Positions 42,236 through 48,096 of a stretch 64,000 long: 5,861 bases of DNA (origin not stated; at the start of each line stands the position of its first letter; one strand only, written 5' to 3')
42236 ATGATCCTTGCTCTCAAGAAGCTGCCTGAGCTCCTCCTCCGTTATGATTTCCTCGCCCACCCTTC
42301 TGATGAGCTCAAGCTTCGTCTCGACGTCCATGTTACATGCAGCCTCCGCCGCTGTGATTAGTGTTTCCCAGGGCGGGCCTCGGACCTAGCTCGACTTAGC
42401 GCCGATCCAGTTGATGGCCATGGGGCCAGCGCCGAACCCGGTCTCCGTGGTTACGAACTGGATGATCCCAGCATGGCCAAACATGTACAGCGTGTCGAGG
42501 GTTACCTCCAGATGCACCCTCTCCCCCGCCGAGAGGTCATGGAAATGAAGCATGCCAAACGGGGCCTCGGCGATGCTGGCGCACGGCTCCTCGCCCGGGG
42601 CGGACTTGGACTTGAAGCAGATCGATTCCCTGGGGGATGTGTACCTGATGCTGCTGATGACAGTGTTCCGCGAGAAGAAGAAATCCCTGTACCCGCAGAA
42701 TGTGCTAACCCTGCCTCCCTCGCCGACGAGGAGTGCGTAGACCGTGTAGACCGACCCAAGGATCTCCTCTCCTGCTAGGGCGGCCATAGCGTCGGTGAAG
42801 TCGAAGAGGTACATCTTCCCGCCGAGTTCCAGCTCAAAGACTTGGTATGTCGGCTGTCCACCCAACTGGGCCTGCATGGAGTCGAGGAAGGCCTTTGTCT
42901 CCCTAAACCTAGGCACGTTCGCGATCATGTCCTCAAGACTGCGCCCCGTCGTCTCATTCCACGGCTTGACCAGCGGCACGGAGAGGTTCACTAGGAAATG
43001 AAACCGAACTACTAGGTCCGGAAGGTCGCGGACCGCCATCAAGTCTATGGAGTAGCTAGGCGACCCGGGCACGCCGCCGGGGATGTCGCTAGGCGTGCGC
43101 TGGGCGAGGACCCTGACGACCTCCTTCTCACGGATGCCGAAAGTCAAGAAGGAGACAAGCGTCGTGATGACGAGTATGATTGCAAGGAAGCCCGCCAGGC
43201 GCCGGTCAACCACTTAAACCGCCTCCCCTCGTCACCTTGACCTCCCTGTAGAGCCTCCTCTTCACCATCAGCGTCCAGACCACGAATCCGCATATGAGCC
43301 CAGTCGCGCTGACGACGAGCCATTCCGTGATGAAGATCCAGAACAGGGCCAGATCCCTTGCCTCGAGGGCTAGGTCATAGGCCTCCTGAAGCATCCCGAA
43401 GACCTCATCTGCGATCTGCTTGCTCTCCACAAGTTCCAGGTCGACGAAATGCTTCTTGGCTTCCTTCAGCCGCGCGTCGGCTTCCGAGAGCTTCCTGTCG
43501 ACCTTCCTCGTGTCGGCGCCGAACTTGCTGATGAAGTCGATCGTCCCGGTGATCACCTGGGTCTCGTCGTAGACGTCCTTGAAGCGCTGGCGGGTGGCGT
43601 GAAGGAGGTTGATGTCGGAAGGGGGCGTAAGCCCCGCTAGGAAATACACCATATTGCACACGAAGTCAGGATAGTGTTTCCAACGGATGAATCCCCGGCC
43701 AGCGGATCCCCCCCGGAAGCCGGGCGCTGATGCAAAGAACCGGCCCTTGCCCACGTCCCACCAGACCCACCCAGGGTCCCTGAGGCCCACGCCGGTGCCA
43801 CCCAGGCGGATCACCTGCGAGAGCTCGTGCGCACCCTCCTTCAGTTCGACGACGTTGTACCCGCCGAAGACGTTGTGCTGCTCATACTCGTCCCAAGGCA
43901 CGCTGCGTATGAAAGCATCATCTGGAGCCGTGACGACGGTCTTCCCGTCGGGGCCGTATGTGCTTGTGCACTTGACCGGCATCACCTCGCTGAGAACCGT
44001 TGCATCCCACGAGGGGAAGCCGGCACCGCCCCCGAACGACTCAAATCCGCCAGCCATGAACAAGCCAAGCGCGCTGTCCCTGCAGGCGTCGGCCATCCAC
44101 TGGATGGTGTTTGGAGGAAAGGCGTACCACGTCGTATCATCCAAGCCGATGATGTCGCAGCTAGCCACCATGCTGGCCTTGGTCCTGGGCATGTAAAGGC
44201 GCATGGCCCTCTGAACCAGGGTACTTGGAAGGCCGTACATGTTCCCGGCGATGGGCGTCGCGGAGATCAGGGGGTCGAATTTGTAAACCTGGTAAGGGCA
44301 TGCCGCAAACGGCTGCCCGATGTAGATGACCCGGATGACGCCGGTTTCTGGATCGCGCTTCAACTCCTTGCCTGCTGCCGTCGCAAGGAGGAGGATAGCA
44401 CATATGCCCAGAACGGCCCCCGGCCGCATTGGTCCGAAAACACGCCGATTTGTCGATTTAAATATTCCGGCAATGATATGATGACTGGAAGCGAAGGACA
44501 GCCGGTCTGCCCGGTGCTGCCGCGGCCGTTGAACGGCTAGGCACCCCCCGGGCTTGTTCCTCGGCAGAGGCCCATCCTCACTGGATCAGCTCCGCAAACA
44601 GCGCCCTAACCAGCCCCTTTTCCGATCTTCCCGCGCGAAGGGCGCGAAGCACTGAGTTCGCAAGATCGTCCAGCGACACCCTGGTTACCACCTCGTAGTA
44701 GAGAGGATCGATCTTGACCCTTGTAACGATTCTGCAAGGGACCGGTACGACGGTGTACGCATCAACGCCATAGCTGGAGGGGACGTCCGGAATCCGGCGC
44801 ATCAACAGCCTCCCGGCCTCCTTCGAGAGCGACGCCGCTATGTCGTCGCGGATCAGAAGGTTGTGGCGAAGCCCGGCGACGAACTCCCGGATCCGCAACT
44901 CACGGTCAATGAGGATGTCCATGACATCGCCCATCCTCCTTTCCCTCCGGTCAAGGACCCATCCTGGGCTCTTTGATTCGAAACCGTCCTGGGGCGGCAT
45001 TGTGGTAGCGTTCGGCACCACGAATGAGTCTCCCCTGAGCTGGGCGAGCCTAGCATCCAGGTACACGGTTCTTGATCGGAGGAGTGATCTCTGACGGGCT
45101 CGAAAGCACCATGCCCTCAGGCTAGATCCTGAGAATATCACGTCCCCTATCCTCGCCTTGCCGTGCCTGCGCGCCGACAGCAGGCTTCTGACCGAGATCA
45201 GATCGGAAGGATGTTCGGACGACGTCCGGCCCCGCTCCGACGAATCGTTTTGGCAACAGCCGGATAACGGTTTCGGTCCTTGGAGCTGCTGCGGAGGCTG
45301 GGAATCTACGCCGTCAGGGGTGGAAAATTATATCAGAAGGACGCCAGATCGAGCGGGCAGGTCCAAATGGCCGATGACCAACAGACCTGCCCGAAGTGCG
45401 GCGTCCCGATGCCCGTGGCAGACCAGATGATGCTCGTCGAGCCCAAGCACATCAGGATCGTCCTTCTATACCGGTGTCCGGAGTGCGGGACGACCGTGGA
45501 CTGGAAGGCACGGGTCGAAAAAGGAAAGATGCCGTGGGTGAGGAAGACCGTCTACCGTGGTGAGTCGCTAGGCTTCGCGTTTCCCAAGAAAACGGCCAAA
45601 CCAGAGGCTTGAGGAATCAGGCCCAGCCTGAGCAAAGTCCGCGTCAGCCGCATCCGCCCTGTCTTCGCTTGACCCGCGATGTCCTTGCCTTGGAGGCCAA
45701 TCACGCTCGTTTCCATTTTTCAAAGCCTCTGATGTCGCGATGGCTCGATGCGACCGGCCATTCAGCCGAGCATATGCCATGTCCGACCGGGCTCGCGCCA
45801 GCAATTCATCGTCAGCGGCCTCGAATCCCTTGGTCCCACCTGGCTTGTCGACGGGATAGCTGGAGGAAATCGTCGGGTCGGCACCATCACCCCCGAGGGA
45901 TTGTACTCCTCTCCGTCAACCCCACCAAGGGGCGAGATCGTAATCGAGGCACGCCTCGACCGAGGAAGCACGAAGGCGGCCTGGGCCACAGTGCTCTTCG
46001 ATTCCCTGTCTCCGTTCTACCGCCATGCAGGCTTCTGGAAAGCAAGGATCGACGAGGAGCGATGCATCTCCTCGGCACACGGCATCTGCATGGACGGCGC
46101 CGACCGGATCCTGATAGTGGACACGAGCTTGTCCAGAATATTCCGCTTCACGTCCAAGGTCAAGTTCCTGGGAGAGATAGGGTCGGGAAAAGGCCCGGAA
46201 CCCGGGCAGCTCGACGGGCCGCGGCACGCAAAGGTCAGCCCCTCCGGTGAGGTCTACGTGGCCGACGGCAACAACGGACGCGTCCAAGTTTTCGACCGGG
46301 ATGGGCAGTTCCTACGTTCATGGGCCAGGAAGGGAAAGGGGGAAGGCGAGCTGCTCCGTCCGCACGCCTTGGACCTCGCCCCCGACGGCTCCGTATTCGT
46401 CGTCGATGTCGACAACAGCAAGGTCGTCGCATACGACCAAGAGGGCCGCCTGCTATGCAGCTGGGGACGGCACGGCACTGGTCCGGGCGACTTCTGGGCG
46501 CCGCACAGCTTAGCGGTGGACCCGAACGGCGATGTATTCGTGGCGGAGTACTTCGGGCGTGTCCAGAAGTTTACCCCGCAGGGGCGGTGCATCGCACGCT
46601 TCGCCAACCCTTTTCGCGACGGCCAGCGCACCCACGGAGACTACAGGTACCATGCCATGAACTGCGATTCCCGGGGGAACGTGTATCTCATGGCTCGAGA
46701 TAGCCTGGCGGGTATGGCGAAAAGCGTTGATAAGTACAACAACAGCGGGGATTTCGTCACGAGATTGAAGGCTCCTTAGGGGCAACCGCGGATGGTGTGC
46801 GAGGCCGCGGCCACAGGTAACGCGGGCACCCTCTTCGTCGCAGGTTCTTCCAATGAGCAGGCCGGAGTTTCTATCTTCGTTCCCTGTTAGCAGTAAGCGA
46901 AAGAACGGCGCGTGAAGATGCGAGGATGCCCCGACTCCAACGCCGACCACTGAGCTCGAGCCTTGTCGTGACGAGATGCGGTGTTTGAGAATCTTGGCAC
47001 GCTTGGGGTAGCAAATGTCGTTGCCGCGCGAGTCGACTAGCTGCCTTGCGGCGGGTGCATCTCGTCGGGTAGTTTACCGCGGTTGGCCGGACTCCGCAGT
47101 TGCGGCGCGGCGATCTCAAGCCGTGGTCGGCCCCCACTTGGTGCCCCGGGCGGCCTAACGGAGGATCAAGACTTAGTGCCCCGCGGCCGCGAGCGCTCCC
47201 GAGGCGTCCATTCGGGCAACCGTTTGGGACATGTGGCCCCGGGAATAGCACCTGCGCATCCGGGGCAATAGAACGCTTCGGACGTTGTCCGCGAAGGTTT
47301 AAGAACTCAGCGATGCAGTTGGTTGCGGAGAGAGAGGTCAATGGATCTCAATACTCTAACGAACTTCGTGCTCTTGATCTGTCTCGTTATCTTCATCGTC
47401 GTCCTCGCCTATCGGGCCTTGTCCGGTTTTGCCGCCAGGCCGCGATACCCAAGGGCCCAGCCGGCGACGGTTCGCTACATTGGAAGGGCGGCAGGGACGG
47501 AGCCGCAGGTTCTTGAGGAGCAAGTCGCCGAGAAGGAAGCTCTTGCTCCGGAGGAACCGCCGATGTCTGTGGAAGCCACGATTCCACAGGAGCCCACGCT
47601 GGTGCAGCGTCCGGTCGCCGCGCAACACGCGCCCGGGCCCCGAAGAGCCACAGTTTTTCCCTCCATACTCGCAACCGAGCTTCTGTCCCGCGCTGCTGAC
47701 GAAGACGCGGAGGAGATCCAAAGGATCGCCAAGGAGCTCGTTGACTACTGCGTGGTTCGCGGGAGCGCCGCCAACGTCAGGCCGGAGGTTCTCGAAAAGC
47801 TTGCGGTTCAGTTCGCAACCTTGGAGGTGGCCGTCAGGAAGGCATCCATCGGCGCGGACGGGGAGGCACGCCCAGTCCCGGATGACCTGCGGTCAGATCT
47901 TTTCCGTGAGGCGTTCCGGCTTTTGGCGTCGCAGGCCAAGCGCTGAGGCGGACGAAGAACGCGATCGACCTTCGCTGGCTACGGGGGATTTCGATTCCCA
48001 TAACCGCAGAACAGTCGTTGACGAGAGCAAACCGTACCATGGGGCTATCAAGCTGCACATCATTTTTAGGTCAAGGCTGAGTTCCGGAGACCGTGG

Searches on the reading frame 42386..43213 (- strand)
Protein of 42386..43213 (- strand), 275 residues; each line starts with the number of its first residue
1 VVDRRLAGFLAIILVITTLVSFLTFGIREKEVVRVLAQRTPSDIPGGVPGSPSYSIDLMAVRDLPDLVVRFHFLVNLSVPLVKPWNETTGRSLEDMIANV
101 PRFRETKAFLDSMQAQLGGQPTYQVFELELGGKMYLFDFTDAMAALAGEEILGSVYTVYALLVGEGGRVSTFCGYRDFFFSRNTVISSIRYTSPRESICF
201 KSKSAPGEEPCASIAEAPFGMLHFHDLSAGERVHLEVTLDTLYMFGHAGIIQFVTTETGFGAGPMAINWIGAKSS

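Call 6: search_protein_families(library=pfam, proteins=[window:42386-43213:-], max_evalue=0.1)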
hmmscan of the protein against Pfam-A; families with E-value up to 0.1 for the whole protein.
window:42386-43213:- (275 aa): 0 families

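Call 7: search_protein_families(library=ncbifam, proteins=[window:42386-43213:-], max_evalue=0.1)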
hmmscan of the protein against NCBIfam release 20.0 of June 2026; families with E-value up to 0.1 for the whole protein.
window:42386-43213:- (275 aa): 0 families

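Call 64: find_homologous_proteins(query=window:42386-43213:-, max_evalue=0.001)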
Query window:42386-43213:- (275 aa): 23 proteins with E <= 0.001 among 1104 candidates.
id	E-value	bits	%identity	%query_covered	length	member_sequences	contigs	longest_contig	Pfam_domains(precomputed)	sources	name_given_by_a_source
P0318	4.7e-180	615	100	100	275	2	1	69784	-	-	-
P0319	3.3e-135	468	76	100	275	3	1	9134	-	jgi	-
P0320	5.6e-131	454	72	100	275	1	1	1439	-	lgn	-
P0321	1.6e-130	452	69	100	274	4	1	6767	-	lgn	-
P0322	4.5e-95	336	54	100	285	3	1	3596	-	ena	-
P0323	1.8e-94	334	54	100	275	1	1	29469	-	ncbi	-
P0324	2.6e-92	327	55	100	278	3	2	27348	-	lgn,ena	-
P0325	2.6e-92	327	55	100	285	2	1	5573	-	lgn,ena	-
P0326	5.8e-89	316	53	100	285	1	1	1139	-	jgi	jgi:hypothetical protein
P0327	1.1e-85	305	50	100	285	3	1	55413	-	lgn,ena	-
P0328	2.0e-85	304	52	100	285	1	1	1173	-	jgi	jgi:hypothetical protein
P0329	3.5e-84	300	50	100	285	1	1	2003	-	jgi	jgi:hypothetical protein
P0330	7.6e-83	296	50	100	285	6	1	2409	-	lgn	-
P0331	4.2e-80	287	50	97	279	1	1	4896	-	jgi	jgi:hypothetical protein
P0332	9.1e-80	286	51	100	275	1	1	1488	-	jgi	jgi:hypothetical protein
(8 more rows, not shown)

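Call 74: predict_structure(alignment_id=A5)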
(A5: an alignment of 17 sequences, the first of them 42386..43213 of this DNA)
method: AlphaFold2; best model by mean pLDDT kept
length: 275 residues; sequences in the alignment: 17
mean_pLDDT: 85.2   pTM: 0.78
mean pLDDT of the five models: 85.2, 84.7, 84.5, 81.8, 77.0
residues with pLDDT >= 90: 132; 70-90: 121; 50-70: 14; < 50: 8
segments of 3 or more residues with pLDDT < 50: 24-28, 273-275
pLDDT, mean of each block of 10 residues (from residue 1): 71 75 47 89 85 94 94 86 83 90 91 81 84 90 82 84 88 92 92 95 80 92 94 96 84 91 87 51
secondary structure, 60 per line:
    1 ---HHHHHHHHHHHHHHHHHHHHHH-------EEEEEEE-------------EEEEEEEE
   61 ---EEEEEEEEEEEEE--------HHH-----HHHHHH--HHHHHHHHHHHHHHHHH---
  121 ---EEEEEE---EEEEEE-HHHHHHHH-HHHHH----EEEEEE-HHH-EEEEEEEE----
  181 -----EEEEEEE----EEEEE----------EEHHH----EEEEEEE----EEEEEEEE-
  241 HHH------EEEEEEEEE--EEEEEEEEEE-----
elements in order: H4-25 E33-39 E53-60 E64-76 H93-98 H101-117 E124-129 E133-138 H140-147 H149-153 E158-163 E169-176 E186-192 E197-201 E221-227 E232-239 E250-258 E261-270

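Call 76: fold_search(model_id=the predicted structure, library=pdb)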
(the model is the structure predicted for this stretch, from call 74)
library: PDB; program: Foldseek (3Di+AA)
matches with E <= 10: 1710; with E <= 0.001: 7
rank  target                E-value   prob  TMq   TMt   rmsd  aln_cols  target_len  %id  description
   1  7fe5_A                4.0e-04  1.00  0.29  0.40  11.3       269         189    9  AvmM Catalyzes Macrocyclization in Alchivemycin A Biosynthesis (released 2021-09-01)
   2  3ly6_A                5.0e-04  0.33  0.14  0.06  22.1       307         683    8  Crystal structure of human transglutaminase 2 complex with adenosine 5' Triphosphate (released 2010-08-18)
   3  7fe0_A                6.2e-04  1.00  0.29  0.40  10.5       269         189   10  AvmM Catalyzes Macrocyclization in Alchivemycin A Biosynthesis (released 2021-09-01)
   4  6kzb_A                6.5e-04  0.28  0.14  0.06  22.4       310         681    8  Transglutaminase2 complexed with calcium (released 2020-12-09)
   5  8cwm_0                7.3e-04  0.93  0.24  0.24  20.1       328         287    7  Cryo-EM structure of the supercoiled S. islandicus REY15A archaeal flagellar filament (released 2022-09-07)
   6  5mhm_B                8.6e-04  0.54  0.16  0.07  21.7       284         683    6  FXIIIa in complex with the inhibitor ZED1630 (released 2017-12-20)
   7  8tr9                  8.6e-04  0.30  0.14  0.07  22.6       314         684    7  Cryo-EM structure of transglutaminase 2 bound to GDP (released 2024-07-31)
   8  5mhl_A                1.0e-03  0.47  0.16  0.07  21.8       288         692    8  FXIIIa in complex with the inhibitor Mi0621 (released 2017-12-20)
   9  9eq7_A                1.2e-03  0.44  0.13  0.18  19.6       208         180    8  Halobacterium salinarum archaellum filament (released 2024-07-17)
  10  9eq7_B                1.3e-03  0.23  0.11  0.14  19.6       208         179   11  Halobacterium salinarum archaellum filament (released 2024-07-17)
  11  9eq7_J                1.4e-03  0.47  0.13  0.19  20.0       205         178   10  Halobacterium salinarum archaellum filament (released 2024-07-17)
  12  9eq7_L                1.4e-03  0.44  0.12  0.16  19.1       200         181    8  Halobacterium salinarum archaellum filament (released 2024-07-17)
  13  5mhn_B                1.4e-03  0.44  0.16  0.07  21.5       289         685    6  FXIIIa in complex with the inhibitor ZED2360 (released 2017-12-20)
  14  5mhn_A                1.7e-03  0.41  0.16  0.07  21.0       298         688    6  FXIIIa in complex with the inhibitor ZED2360 (released 2017-12-20)
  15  7uzs                  1.8e-03  0.25  0.14  0.07  24.0       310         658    7  Protein 4.2 (local refinement from consensus reconstruction of ankyrin complex classes) (released 2022-07-20)
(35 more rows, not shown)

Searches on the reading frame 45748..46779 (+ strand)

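Call 41: search_protein_families(library=pfam, proteins=[window:45748-46779:+], max_evalue=0.01)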
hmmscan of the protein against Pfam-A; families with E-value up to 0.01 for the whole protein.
window:45748-46779:+ (343 aa): 5 families
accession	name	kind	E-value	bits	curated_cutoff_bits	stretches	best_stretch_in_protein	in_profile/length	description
PF01436.27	NHL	-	1.9e-20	72.2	20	2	158-182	4-28/28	NHL repeat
PF17170.10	DUF5128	-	6.7e-13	48.9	22.9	2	168-233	55-121/321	6-bladed beta-propeller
PF08450.18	SGL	-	1.1e-08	35.4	26.3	1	205-289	136-224/246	SMP-30/Gluconolactonase/LRE-like region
PF25021.1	TEN_NHL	-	3.7e-05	23.3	27.1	0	200-222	28-50/357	Teneurin NHL domain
PF18975.6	DUF5711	-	0.0058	16.3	26.3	0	160-219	98-156/344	Family of unknown function (DUF5711)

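Call 62: search_protein_families(library=ncbifam, proteins=[window:45748-46779:+], max_evalue=1)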
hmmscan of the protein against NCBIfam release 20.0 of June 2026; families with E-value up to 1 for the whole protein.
window:45748-46779:+ (343 aa): 5 families
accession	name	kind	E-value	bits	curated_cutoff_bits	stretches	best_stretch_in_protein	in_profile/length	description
NF035926.1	scyF_NHL_VPEP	equivalog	7.6e-36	124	350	2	93-241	138-285/376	scytonemin biosynthesis PEP-CTERM protein ScyF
NF033206.1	ScyE_fam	subfamily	1.6e-06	27.9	80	2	154-189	6-48/333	ScyD/ScyE family protein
NF047780.1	LIC12708_fam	subfamily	0.028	13.3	150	0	213-240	66-93/391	LIC_12708 family protein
TIGR02604.1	Piru_Ver_Nterm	subfamily_domain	0.071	12.5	122.2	0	198-226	316-344/367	PVC-type heme-binding CxxCH protein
TIGR02276.1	beta_rpt_yvtn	repeat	0.2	11.7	27.85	0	212-228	12-28/42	beta-propeller repeat protein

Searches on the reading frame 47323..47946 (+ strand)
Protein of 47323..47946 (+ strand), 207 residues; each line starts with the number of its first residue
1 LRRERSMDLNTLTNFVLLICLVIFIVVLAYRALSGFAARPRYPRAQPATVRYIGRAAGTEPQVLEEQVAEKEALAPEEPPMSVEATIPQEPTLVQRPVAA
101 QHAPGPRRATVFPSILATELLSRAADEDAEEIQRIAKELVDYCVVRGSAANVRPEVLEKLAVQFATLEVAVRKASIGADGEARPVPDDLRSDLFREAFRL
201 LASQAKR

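Call 62: search_protein_families(library=ncbifam, proteins=[window:47323-47946:+], max_evalue=1)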
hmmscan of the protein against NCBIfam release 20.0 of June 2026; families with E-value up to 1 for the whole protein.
window:47323-47946:+ (207 aa): 1 family
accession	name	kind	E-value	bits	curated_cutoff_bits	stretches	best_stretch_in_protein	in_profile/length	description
NF038218.1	IcmG_DotF_IVB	equivalog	0.15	11.7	200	1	10-82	46-115/266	type IVB secretion system protein IcmG/DotF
